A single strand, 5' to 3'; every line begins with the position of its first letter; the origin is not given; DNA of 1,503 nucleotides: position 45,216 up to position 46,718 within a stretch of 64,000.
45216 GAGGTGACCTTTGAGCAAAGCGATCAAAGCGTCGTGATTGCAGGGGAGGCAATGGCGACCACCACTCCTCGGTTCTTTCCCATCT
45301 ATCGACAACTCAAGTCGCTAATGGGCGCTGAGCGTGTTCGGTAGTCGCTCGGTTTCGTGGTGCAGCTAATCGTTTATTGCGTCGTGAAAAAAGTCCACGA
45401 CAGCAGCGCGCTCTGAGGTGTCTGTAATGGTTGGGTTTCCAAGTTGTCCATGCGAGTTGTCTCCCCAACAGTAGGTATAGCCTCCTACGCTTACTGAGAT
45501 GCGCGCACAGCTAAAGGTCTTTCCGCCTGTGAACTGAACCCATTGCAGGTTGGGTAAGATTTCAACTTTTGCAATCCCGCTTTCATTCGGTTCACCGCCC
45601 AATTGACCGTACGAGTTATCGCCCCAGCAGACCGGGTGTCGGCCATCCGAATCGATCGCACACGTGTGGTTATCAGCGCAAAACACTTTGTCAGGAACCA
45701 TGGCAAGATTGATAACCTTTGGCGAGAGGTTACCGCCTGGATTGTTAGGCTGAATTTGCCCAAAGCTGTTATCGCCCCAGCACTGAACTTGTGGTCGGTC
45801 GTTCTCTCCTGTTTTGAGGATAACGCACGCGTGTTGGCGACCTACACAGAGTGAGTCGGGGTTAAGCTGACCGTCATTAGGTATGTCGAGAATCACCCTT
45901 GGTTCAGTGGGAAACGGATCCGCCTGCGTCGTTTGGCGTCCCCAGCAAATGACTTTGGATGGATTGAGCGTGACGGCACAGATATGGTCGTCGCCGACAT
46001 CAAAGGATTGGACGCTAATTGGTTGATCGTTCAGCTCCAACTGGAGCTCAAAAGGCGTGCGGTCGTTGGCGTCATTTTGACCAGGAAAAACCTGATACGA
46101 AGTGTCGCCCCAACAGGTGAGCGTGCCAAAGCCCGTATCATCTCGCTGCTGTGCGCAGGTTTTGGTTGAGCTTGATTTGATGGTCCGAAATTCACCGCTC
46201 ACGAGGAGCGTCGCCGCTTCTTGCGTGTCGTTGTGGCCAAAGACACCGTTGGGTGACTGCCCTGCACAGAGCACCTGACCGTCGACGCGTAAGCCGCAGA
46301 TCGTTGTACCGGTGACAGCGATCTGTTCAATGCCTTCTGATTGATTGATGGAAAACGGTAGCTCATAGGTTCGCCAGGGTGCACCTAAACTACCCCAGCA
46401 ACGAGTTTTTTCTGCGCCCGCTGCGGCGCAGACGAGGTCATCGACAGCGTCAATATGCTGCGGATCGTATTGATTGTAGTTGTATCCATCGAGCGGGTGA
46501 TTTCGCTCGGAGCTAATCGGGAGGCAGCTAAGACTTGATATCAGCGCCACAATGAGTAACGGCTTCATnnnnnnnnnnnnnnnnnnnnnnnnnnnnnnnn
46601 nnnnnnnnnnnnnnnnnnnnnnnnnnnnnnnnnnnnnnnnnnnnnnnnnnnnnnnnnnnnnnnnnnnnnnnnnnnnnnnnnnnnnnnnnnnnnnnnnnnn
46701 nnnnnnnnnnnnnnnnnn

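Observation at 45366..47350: Second ATGA-coupled pair: the same module protein followed by an RCC1 beta-propeller lipoprotein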

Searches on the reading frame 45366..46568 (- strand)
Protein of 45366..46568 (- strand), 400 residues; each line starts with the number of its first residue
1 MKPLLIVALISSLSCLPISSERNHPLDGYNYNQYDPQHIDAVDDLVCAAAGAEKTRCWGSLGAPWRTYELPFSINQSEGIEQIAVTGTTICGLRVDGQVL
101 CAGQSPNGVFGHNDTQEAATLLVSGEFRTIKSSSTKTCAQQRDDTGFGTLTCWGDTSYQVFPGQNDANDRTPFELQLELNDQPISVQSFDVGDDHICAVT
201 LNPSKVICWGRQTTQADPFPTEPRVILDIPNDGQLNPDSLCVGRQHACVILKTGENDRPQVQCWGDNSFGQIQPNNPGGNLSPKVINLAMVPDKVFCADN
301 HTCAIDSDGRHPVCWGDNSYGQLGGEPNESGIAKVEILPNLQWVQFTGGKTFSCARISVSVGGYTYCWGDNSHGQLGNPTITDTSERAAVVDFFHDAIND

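Call 3: search_protein_families(library=pfam, proteins=[window:45366-46568:-], max_evalue=1)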
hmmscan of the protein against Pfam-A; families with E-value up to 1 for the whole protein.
window:45366-46568:- (400 aa): 3 families
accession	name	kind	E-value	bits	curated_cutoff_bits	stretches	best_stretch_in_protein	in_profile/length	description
PF25390.1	WD40_RLD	-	3.2e-32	112.7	150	2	230-384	137-286/363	RCC1-like domain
PF13540.12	RCC1_2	-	1.7e-22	79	22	5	240-271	4-30/30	Regulator of chromosome condensation (RCC1) repeat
PF00415.24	RCC1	-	6.2e-13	49.5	21.7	3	314-355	6-49/50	Regulator of chromosome condensation (RCC1) repeat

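Call 6: search_protein_families(library=ncbifam, proteins=[window:45366-46568:-], max_evalue=1)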
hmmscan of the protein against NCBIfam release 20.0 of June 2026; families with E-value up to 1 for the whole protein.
window:45366-46568:- (400 aa): 0 families

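Call 21: search_protein_families(library=pfam, alignment_id=A2, max_evalue=0.001)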
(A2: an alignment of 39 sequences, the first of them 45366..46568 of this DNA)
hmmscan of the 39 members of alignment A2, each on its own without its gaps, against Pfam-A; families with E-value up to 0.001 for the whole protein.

A. member 1, window:45366-46568:- (400 aa): 3 families
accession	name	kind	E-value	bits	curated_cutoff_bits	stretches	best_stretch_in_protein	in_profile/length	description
PF25390.1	WD40_RLD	-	3.2e-32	112.7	150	2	230-384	137-286/363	RCC1-like domain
PF13540.12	RCC1_2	-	1.7e-22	79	22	2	240-271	4-30/30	Regulator of chromosome condensation (RCC1) repeat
PF00415.24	RCC1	-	6.2e-13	49.5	21.7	0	314-355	6-49/50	Regulator of chromosome condensation (RCC1) repeat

B. families by the number of members that match (of 39 scanned): 18 families
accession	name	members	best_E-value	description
PF13948.11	DUF4215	15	7.4e-52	Domain of unknown function (DUF4215)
PF25390.1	WD40_RLD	11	1.5e-50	RCC1-like domain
PF13540.12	RCC1_2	11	1.9e-30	Regulator of chromosome condensation (RCC1) repeat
PF00415.24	RCC1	11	1.9e-25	Regulator of chromosome condensation (RCC1) repeat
PF01410.23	COLFI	6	1.5e-29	Fibrillar collagen C-terminal domain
PF00147.23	Fibrinogen_C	6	2e-16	Fibrinogen beta and gamma chains, C-terminal globular domain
PF13385.13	Laminin_G_3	5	2.5e-22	Concanavalin A-like lectin/glucanases superfamily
PF03781.23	FGE-sulfatase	2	2.1e-46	Sulfatase-modifying factor enzyme 1-like domain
PF11617.13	Cu-binding_MopE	2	0.00022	Putative metal-binding motif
PF24681.1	Kelch_KLHDC2_KLHL20_DRC7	1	6.7e-20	KLHDC2/KLHL20/DRC7 Kelch-repeats domain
PF13418.12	Kelch_4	1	5.2e-13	Galactose oxidase, central domain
PF24981.1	Beta-prop_ATRN-LZTR1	1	4.4e-11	Attractin/LZTR1 beta-propeller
PF13415.12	Kelch_3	1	1.2e-10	Galactose oxidase, central domain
PF04885.19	Stig1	1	6.2e-10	Stigma-specific STIG1-like protein family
PF19077.6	Big_13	1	4.7e-07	Bacterial Ig-like domain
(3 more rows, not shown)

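Call 57: search_solved_structures(query=window:45366-46568:-, max_evalue=0.001)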
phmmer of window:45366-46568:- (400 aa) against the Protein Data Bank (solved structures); distinct sequences matched with E-value up to 0.001: 21.
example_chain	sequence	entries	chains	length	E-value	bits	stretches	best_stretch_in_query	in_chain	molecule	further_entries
4o2w_A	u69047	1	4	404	7.6e-13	51.6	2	260-380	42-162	E3 ubiquitin-protein ligase HERC1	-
7q40_A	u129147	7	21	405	4.3e-12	49.1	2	257-384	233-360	E3 ubiquitin-protein ligase HERC2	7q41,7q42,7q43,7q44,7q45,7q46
3kci_A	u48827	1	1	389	7.1e-11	45.1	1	257-386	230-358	Probable E3 ubiquitin-protein ligase HERC2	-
6xzl_A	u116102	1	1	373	1.6e-10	44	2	259-383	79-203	Ultraviolet-B receptor UVR8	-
4dnu_A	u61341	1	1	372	2e-10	43.7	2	259-383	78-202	AT5g63860/MGI19_6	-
4dnv_A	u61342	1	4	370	2.9e-10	43.1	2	259-383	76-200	AT5g63860/MGI19_6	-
4dnw_A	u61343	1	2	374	3e-10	43.1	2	259-383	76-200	AT5g63860/MGI19_6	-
4qam_A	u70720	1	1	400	4.5e-10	42.5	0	290-394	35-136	X-linked retinitis pigmentosa GTPase regulator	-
4jhp_C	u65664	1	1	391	5.2e-10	42.3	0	290-394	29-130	X-linked retinitis pigmentosa GTPase regulator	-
4jhn_A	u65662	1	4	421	7.8e-10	41.7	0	290-394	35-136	X-linked retinitis pigmentosa GTPase regulator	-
6xzn_A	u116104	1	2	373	1.7e-09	40.6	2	239-383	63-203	Ultraviolet-B receptor UVR8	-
6xzm_A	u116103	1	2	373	2.6e-09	40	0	261-381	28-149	Ultraviolet-B receptor UVR8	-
4nc4_A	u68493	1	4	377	3.3e-09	39.7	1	259-383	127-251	Ultraviolet-B receptor UVR8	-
4naa_A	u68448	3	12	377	4.5e-09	39.2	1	259-383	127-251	Ultraviolet-B receptor UVR8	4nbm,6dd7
8gqe_B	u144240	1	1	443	5.4e-09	38.9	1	259-383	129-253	Ultraviolet-B receptor UVR8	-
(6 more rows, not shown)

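Call 69: predict_structure(alignment_id=A5)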
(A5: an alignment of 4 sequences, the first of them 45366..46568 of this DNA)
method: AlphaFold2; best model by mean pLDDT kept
length: 400 residues; sequences in the alignment: 4
mean_pLDDT: 50.1   pTM: 0.59
mean pLDDT of the five models: 50.1, 49.4, 46.6, 42.2, 37.9
residues with pLDDT >= 90: 0; 70-90: 53; 50-70: 136; < 50: 211
segments of 3 or more residues with pLDDT < 50: 1-56, 58-77, 79-89, 103-124, 156-173, 212-221, 267-281, 318-337, 360-363, 369-400
pLDDT, mean of each block of 10 residues (from residue 1): 31 22 21 25 39 44 38 45 46 54 42 31 53 68 63 52 45 55 71 75 72 41 60 64 76 69 60 38 61 72 71 60 42 46 59 57 51 34 28 25
secondary structure, 60 per line:
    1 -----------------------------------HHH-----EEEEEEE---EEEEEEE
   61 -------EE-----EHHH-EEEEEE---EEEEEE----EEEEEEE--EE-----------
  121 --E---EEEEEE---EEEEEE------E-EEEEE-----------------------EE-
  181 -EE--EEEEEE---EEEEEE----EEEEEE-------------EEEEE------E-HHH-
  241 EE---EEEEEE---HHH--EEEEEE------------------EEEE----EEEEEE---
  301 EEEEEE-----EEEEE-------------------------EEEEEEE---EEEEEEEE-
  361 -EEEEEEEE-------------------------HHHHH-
elements in order: E44-50 E54-60 E80-85 E89-94 E99-105 E127-132 E136-141 E150-154 E186-191 E195-200 E205-210 E224-228 E246-251 E260-265 E284-287 E292-297 E301-306 E312-316 E342-348 E352-359 E362-369 H395-399

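Call 79: search_protein_families(library=padloc, proteins=[window:45366-46568:-], max_evalue=0.01)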
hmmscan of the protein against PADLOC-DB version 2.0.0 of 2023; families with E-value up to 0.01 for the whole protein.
window:45366-46568:- (400 aa): 0 families
